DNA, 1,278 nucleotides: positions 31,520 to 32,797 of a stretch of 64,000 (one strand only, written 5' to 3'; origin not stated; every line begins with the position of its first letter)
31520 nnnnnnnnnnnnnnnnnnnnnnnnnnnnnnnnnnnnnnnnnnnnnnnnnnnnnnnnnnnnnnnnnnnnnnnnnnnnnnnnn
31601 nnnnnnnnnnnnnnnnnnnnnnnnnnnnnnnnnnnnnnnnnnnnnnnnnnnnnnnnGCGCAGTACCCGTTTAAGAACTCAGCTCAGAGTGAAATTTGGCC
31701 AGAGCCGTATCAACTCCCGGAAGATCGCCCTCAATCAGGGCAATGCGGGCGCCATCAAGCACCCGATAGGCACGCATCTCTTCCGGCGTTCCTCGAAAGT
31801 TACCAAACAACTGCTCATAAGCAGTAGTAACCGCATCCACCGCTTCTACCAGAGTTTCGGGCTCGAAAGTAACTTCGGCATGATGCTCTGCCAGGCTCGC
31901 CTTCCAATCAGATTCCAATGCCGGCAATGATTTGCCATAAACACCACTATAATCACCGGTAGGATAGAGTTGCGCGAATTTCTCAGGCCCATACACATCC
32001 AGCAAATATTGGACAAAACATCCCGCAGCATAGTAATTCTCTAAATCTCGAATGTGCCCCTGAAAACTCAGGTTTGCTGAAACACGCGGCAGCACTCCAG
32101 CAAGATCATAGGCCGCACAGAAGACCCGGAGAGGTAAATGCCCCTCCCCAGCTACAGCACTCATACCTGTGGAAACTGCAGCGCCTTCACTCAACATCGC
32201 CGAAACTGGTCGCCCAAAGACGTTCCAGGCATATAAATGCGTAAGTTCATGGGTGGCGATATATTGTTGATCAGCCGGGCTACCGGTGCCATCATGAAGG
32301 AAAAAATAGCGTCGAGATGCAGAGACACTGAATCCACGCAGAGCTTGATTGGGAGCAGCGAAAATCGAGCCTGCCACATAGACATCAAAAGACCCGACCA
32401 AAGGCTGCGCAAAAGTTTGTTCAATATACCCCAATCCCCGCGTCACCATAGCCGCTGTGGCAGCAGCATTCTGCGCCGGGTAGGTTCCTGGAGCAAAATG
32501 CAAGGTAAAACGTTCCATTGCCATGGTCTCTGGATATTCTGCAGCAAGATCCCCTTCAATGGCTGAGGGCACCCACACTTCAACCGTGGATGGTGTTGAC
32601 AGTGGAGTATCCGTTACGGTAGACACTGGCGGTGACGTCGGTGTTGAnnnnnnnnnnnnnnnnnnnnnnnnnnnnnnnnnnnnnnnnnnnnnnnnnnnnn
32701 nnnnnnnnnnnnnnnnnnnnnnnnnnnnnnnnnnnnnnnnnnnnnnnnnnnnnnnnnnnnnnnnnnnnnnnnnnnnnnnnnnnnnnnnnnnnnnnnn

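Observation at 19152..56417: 37-kb unidirectional Ser/Thr phospho-signalling supercluster (kinase / pseudokinase-PP2C / FHA / vWA / zinc ribbon) with envelope-directed outputs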

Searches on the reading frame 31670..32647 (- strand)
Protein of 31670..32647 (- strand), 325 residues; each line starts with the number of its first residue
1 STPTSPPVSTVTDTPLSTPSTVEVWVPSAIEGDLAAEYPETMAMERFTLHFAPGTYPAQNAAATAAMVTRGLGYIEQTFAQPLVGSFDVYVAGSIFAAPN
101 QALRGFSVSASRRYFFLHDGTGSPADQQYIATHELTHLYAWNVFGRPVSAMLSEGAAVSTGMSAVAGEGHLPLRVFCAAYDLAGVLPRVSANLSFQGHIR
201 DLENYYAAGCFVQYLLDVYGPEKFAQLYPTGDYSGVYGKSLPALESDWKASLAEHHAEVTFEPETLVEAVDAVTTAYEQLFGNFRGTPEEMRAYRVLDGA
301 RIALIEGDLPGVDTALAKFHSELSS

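Call 71: search_protein_families(library=pfam, proteins=[window:31670-32647:-], max_evalue=5)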
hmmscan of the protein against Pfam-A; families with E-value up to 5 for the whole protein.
window:31670-32647:- (325 aa): 1 family
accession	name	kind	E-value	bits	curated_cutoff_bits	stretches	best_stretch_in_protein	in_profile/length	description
PF13485.12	Peptidase_MA_2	-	0.017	15.4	32.4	1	133-252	72-199/201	Peptidase MA superfamily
